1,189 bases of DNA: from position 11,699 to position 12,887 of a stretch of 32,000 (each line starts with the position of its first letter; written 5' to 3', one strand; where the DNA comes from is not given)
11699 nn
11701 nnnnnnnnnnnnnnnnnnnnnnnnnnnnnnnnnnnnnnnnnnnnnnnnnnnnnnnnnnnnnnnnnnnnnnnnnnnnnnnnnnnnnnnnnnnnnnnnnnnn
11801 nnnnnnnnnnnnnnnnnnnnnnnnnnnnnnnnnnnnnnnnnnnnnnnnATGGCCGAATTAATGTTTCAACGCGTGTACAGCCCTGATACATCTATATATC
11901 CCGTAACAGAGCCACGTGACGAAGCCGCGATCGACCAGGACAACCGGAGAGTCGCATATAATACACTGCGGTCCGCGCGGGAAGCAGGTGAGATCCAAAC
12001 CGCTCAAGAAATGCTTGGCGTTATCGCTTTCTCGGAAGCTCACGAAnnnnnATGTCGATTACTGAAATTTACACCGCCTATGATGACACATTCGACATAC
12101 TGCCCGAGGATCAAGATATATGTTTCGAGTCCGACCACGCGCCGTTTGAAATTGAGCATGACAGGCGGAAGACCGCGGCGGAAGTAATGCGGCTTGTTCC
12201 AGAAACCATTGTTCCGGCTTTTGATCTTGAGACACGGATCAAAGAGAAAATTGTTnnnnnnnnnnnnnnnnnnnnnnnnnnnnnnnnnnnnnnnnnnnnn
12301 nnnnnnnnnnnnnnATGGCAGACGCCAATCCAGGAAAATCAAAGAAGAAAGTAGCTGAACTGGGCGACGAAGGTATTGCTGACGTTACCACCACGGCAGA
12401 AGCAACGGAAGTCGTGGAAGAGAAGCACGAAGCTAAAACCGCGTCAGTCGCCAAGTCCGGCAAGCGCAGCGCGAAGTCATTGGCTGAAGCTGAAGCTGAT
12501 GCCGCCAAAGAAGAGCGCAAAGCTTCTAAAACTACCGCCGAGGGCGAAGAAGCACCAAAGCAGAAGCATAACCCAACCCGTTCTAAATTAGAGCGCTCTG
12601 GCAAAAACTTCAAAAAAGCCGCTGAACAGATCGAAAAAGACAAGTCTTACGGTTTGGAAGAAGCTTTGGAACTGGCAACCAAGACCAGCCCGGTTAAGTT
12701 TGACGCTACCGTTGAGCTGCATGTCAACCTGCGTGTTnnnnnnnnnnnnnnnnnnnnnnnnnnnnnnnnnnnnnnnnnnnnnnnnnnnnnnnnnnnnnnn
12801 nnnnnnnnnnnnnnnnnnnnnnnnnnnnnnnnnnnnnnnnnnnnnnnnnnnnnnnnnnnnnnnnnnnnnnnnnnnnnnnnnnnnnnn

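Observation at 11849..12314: Two tiny, strongly acidic ORFs inserted between rplK and rplA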

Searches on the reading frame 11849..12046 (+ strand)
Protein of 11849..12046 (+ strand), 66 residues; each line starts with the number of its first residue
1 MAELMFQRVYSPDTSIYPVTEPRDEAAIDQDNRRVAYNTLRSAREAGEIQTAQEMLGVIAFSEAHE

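Call 4: search_protein_families(library=pfam, proteins=[window:11849-12046:+], max_evalue=1)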
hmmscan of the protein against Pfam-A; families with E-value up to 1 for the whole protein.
window:11849-12046:+ (66 aa): 0 families

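Call 8: find_encoding_contigs(protein=window:11849-12046:+, flank=6000, max_places=8)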
Protein window:11849-12046:+ (66 aa): 5 contigs read that carry it; 3 places shown.
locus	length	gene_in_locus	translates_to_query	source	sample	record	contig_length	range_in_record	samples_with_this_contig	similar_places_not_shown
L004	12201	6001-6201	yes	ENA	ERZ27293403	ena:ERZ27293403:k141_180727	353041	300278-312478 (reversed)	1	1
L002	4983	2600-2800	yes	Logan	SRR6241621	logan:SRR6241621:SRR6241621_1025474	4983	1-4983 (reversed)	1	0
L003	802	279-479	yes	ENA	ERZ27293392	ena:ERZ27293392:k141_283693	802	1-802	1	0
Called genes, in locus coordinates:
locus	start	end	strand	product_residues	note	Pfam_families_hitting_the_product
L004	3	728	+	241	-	PF01863:YgjP-like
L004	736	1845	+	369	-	PF00512:HisKA, PF02518:HATPase_c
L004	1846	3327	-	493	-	PF13506:Glyco_transf_21, PF00535:Glycos_transf_2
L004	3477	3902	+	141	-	PF00584:SecE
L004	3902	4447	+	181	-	PF02357:NusG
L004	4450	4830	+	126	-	-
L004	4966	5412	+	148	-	-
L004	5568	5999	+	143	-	PF03946:Ribosomal_L11_N, PF00298:Ribosomal_L11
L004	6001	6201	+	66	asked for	-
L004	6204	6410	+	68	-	-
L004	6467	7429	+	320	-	PF00687:Ribosomal_L1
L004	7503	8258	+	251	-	PF21448:DNMK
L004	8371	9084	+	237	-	PF22769:DCD, PF00692:dUTPase (weak)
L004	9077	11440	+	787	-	PF02223:Thymidylate_kin, PF13671:AAA_33 (weak), PF02511:Thy1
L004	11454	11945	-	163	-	-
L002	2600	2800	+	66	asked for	-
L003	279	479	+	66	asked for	-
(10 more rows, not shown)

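Call 10: find_homologous_proteins(query=window:11849-12046:+, max_evalue=0.01)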
Query window:11849-12046:+ (66 aa): 1 proteins with E <= 0.01 among 1 candidates.
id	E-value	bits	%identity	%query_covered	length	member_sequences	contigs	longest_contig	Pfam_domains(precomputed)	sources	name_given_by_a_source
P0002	7.1e-35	134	100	100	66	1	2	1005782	-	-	-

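Call 30: search_protein_families(library=phrogs, proteins=[window:11849-12046:+], max_evalue=1)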
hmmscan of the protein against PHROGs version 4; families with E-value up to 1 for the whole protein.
window:11849-12046:+ (66 aa): 0 families

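Call 31: search_protein_families(library=padloc, proteins=[window:11849-12046:+], max_evalue=1)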
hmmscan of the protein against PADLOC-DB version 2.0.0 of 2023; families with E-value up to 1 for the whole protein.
window:11849-12046:+ (66 aa): 0 families

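Call 32: search_protein_families(library=ncbifam, proteins=[window:11849-12046:+], max_evalue=1)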
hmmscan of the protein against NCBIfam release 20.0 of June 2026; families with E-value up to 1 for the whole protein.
window:11849-12046:+ (66 aa): 0 families

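Call 59: predict_structure(protein=window:11849-12046:+)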
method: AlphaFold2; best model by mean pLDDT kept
length: 66 residues; sequences in the alignment: 1
mean_pLDDT: 78.9   pTM: 0.55
mean pLDDT of the five models: 78.9, 77.0, 74.6, 72.5, 71.5
residues with pLDDT >= 90: 32; 70-90: 10; 50-70: 14; < 50: 10
segments of 3 or more residues with pLDDT < 50: 2-4, 9-11
pLDDT, mean of each block of 10 residues (from residue 1): 50 52 81 94 97 95 84
secondary structure, 60 per line:
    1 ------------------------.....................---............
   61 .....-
elements in order: H25-45 H49-65

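Call 63: fold_search(model_id=the predicted structure, library=pdb)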
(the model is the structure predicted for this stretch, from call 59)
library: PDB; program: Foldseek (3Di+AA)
matches with E <= 10: 35; with E <= 0.001: 0
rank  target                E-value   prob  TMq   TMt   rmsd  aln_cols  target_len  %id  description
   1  1nf6_F                3.5e+00  0.44  0.51  0.21   2.6        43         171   28  X-ray structure of the Desulfovibrio desulfuricans bacterioferritin: the diiron site in different catalytic states ("c (released 2003-04-01)
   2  2d7d_B                3.7e+00  0.60  0.51  0.85   0.7        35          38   14  Structural insights into the cryptic DNA dependent ATP-ase activity of UvrB (released 2006-05-02)
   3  8i1v_H                4.6e+00  0.51  0.42  0.88   0.5        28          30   14  The asymmetric unit of P22 procapsid (released 2023-03-08)
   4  9kyw_A                5.3e+00  0.14  0.44  0.19   8.8        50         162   18  The scaffold C-loop of phage P22 (released 2025-02-26)
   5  9cu8_A                6.1e+00  0.33  0.52  0.34   1.7        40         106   28  Crystal Structure of TNFR2 TNFR2_mb1 Complex (released 2024-12-04)
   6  6lsy_A                6.1e+00  0.25  0.55  0.07   3.6        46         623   17  AAA+ ATPase, ClpL from Streptococcus pneumoniae - ATP bound (released 2021-01-27)
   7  7ru9_C                6.6e+00  0.41  0.53  0.13   0.9        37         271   19  Metazoan pre-targeting GET complex (cBUGG-in) (released 2021-12-15)
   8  9guk_H                6.6e+00  0.33  0.49  0.38   0.9        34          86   20  Crystal structure of transcription factor NtcA from Synechococcus elongatus in complex with its transcriptional co- ac (released 2025-03-12)
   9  8yht_B                6.6e+00  0.30  0.51  0.79   1.1        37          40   19  hTLR3/minibinder 7.7 (released 2025-02-05)
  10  5v93_t                6.6e+00  0.15  0.51  0.42   7.6        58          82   21  Cryo-EM structure of the 70S ribosome from Mycobacterium tuberculosis bound with Capreomycin (released 2017-09-20)
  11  3e1n_A                7.1e+00  0.30  0.53  0.24   1.4        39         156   15  Crystal structure of E. coli Bacterioferritin (BFR) after a 65 minute (aerobic) exposure to FE(II) revealing a possibl (released 2009-05-05)
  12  4cvs                  7.1e+00  0.30  0.53  0.24   1.3        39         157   15  Structure of Apobacterioferritin Y45F variant (released 2014-08-20)
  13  2f95_MODEL_1_B        7.1e+00  0.21  0.48  0.58   1.5        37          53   19  M intermediate structure of sensory rhodopsin II/transducer complex in combination with the ground state struc (released 2006-03-07)
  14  9wiw                  7.6e+00  0.33  0.51  0.49   0.7        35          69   26  Crystal structure of a Escherichia phage UPEC07 protein (released 2026-03-04)
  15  1bcf_A                7.6e+00  0.28  0.53  0.23   1.4        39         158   15  THE STRUCTURE OF A UNIQUE, TWO-FOLD SYMMETRIC, HAEM-BINDING SITE (released 1994-12-20)
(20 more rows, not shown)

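Call 99: search_solved_structures(query=window:11849-12046:+, max_evalue=1)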
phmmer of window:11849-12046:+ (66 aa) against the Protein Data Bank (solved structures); distinct sequences matched with E-value up to 1: 0.

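Call 102: fold_search(model_id=the predicted structure, library=viral)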
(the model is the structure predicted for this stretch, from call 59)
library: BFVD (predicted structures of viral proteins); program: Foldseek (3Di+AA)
matches with E <= 10: 125; with E <= 0.001: 0
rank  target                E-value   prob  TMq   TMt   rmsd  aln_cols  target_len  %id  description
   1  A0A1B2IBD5            8.4e-01  0.80  0.54  0.67   9.5        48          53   17  (no name in the UniProt tables at hand)
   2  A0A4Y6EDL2            9.0e-01  0.72  0.59  0.43   6.8        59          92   20  Uncharacterized protein [Gordonia phage Mollymur]
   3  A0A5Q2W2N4            1.7e+00  0.80  0.55  0.44   1.0        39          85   23  (no name in the UniProt tables at hand)
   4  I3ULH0                2.0e+00  0.57  0.51  0.64   3.1        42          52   19  (no name in the UniProt tables at hand)
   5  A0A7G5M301            2.3e+00  0.33  0.57  0.08   7.9        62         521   19  (no name in the UniProt tables at hand)
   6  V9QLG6                2.5e+00  0.60  0.45  0.45   1.0        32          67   22  (no name in the UniProt tables at hand)
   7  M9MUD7                2.5e+00  0.33  0.52  0.46   5.2        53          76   26  (no name in the UniProt tables at hand)
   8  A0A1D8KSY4            2.5e+00  0.25  0.46  0.57  11.7        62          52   16  Uncharacterized protein [Synechococcus phage S-WAM2]
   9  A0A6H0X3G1            2.8e+00  0.08  0.31  0.11   9.5        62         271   16  WDGH domain-containing protein [Klebsiella phage LASTA]
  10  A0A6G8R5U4            3.0e+00  0.63  0.54  0.88   0.8        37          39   19  Uncharacterized protein [Synechococcus phage S-N03]
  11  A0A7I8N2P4            3.0e+00  0.28  0.52  0.58   6.2        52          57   10  (no name in the UniProt tables at hand)
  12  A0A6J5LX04            3.0e+00  0.23  0.49  0.46   7.8        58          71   16  Uncharacterized protein [uncultured Caudovirales phage]
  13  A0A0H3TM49            3.0e+00  0.14  0.42  0.05  17.9        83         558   13  (no name in the UniProt tables at hand)
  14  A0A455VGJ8            3.5e+00  0.51  0.41  0.39   0.7        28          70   21  (no name in the UniProt tables at hand)
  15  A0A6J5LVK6            3.5e+00  0.18  0.49  0.16  11.7        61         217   13  Uncharacterized protein [uncultured Caudovirales phage]
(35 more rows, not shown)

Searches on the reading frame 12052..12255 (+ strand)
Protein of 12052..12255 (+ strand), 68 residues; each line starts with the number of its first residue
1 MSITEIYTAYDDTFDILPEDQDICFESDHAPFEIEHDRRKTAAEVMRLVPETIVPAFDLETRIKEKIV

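Call 4: search_protein_families(library=pfam, proteins=[window:12052-12255:+], max_evalue=1)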
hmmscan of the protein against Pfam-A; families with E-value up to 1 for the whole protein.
window:12052-12255:+ (68 aa): 0 families

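Call 7: find_encoding_contigs(protein=window:12052-12255:+, flank=6000, max_places=8)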
Protein window:12052-12255:+ (68 aa): 5 contigs read that carry it; 3 places shown.
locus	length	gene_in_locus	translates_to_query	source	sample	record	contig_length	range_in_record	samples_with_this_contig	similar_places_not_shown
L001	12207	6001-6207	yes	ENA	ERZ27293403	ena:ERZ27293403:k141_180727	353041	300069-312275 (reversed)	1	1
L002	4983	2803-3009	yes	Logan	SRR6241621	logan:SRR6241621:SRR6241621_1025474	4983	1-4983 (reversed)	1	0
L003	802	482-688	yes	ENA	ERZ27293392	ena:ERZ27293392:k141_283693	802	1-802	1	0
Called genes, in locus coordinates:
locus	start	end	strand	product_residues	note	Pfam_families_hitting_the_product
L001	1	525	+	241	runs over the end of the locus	PF01863:YgjP-like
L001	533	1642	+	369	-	PF00512:HisKA, PF02518:HATPase_c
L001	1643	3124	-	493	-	PF13506:Glyco_transf_21, PF00535:Glycos_transf_2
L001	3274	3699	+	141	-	PF00584:SecE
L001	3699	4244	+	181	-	PF02357:NusG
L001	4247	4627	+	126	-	-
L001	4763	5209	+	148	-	-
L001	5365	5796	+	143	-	PF03946:Ribosomal_L11_N, PF00298:Ribosomal_L11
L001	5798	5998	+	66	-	-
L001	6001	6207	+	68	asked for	-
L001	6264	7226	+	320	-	PF00687:Ribosomal_L1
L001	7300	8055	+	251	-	PF21448:DNMK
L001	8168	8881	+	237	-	PF22769:DCD, PF00692:dUTPase (weak)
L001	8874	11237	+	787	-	PF02223:Thymidylate_kin, PF13671:AAA_33 (weak), PF02511:Thy1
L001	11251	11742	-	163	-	-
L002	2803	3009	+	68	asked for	-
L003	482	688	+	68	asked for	-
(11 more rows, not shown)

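Call 9: find_homologous_proteins(query=window:12052-12255:+, max_evalue=0.01)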
Query window:12052-12255:+ (68 aa): 1 proteins with E <= 0.01 among 1 candidates.
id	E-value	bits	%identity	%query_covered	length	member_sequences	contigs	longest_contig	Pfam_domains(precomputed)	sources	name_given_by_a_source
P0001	3.4e-37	143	100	100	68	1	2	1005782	-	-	-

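Call 30: search_protein_families(library=phrogs, proteins=[window:12052-12255:+], max_evalue=1)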
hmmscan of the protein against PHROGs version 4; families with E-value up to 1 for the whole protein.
window:12052-12255:+ (68 aa): 0 families

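Call 31: search_protein_families(library=padloc, proteins=[window:12052-12255:+], max_evalue=1)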
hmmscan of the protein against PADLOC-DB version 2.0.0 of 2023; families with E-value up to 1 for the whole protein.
window:12052-12255:+ (68 aa): 0 families

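Call 32: search_protein_families(library=ncbifam, proteins=[window:12052-12255:+], max_evalue=1)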
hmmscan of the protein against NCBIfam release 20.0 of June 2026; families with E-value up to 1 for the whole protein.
window:12052-12255:+ (68 aa): 0 families

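Call 40: predict_structure(protein=window:12052-12255:+)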
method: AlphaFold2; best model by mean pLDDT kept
length: 68 residues; sequences in the alignment: 1
mean_pLDDT: 59.5   pTM: 0.14
mean pLDDT of the five models: 59.5, 59.4, 58.2, 57.7, 54.4
residues with pLDDT >= 90: 0; 70-90: 3; 50-70: 63; < 50: 2
segments of 3 or more residues with pLDDT < 50: none
pLDDT, mean of each block of 10 residues (from residue 1): 57 55 61 62 57 58 67
secondary structure, 60 per line:
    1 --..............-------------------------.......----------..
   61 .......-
elements in order: H3-16 H42-48 H59-67

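Call 65: search_protein_representatives(protein=window:12052-12255:+)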
Query: 68 residues. Proteins with E-value up to 0.001 (for the whole library): 1; up to 1e-10: 1; up to 1e-30: 1. The best 1 are listed.
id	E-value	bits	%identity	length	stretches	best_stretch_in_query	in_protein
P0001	1.1e-37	142.5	100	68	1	1-68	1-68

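Call 100: search_solved_structures(query=window:12052-12255:+, max_evalue=1)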
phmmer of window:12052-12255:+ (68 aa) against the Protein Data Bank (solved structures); distinct sequences matched with E-value up to 1: 2.
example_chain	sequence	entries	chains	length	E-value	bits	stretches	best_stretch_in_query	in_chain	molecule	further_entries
3a0t_A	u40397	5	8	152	0.26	15.3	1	3-53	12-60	Sensor protein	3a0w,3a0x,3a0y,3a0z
3a0r_A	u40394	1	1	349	0.78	13.8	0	3-53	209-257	Sensor protein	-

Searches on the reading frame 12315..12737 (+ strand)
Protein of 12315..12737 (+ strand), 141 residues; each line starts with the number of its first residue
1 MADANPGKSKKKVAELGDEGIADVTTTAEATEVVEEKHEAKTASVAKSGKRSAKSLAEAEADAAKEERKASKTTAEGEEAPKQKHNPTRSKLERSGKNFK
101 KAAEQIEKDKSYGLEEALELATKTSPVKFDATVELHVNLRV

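Call 92: find_related_loci(query=window:12315-12737:+, collection=metagenome_contigs, flank=3000)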
Query window:12315-12737:+ (141 aa) in metagenome_contigs; peptide patterns used: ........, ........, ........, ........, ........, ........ (x = any residue, [..] = any of these).
600 stretches matched a pattern (row limit reached: there are more); 370 encode a relative of the query (tblastn E <= 1e-3); the best 80 are kept; 80 distinct loci.
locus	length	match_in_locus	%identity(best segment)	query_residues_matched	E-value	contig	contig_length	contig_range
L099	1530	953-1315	70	23-141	9e-48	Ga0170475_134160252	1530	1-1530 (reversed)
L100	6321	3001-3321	68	31-141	6e-39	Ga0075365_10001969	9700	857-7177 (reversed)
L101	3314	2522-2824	66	44-141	3e-36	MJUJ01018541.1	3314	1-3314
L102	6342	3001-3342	64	25-141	4e-36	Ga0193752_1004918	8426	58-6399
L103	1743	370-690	60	29-141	1e-35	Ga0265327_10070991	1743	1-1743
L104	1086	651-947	69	46-141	7e-37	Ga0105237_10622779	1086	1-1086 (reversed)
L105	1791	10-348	56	26-141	2e-34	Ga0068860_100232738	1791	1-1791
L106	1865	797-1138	58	34-141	8e-34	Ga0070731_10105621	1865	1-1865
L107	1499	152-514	57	19-141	3e-34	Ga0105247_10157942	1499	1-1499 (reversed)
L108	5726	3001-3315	66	29-141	2e-33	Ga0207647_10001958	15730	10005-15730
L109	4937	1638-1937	63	44-141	1e-32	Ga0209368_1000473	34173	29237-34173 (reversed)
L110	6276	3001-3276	72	49-141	8e-33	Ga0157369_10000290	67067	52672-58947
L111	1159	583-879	64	43-141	2e-33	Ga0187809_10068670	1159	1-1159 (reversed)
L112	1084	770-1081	62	32-141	1e-32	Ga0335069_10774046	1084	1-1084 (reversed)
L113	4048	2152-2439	65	44-141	2e-31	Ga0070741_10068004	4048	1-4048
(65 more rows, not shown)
